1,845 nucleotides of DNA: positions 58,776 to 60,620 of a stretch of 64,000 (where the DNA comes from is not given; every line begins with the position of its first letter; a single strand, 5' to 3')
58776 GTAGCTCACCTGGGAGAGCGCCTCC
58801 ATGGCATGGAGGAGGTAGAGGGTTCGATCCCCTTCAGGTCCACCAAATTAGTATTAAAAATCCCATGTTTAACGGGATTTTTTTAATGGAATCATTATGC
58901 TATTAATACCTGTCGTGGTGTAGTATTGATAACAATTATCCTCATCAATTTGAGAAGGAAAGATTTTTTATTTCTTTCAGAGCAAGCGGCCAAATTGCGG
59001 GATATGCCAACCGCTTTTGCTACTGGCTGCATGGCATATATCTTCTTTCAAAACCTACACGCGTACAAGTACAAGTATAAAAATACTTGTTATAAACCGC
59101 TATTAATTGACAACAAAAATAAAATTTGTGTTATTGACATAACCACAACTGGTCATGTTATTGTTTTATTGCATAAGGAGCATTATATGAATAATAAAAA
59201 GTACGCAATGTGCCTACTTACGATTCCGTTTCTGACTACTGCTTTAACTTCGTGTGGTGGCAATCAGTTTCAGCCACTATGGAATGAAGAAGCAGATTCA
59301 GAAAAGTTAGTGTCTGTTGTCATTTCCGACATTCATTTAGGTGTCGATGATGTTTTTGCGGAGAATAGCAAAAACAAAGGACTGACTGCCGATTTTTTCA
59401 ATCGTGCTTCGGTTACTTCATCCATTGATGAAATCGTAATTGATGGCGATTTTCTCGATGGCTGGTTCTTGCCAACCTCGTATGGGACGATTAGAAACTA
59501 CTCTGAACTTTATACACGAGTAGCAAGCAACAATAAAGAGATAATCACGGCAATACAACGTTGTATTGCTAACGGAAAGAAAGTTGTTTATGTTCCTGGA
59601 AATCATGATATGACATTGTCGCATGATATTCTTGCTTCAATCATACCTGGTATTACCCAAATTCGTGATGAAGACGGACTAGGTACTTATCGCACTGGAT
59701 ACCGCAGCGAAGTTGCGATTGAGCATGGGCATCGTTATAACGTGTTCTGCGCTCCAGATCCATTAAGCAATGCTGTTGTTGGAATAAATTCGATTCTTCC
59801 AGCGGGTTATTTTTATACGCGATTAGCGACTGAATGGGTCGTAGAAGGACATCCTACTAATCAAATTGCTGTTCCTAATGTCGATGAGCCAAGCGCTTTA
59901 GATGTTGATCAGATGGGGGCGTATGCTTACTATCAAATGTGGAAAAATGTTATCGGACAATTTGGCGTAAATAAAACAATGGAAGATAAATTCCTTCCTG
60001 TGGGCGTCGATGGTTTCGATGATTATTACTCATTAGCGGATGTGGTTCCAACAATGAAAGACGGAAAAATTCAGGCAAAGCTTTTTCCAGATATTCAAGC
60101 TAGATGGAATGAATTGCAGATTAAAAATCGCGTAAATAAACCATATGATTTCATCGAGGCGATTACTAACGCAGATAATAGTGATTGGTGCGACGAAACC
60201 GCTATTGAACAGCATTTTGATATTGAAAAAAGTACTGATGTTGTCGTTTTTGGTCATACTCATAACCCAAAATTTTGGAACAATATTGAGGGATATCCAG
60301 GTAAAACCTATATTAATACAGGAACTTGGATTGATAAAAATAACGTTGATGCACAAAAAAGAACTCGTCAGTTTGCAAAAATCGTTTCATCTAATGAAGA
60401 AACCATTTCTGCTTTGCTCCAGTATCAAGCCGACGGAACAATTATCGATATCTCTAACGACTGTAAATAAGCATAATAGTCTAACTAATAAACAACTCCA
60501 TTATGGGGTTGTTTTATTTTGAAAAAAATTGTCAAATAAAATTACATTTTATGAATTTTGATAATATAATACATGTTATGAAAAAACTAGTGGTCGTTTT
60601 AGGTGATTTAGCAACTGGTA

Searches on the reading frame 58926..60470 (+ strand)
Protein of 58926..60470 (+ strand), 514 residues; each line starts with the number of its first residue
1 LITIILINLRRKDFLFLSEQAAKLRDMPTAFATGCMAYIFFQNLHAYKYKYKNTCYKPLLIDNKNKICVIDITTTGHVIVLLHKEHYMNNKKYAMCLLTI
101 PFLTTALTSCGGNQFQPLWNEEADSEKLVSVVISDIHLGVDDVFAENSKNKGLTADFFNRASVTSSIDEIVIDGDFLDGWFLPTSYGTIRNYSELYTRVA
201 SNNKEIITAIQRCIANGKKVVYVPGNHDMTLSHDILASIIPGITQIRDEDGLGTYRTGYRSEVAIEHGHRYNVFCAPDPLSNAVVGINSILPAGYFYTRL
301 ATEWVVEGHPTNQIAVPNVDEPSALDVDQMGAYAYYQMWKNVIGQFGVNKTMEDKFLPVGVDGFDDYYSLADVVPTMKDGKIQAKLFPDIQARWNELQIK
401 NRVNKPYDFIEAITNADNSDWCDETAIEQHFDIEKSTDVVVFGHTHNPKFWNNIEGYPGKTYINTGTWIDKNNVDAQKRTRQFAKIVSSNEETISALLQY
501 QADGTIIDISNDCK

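Call 38: search_protein_families(library=pfam, proteins=[window:58926-60470:+], max_evalue=0.01)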
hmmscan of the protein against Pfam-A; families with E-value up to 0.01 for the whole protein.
window:58926-60470:+ (514 aa): 2 families
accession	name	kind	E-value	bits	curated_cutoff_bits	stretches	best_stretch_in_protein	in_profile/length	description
PF00149.33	Metallophos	-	1.2e-10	42.6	21.5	1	131-448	4-191/191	Calcineurin-like phosphoesterase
PF12850.12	Metallophos_2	-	5e-05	23.8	27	0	434-469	105-136/154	Calcineurin-like phosphoesterase superfamily domain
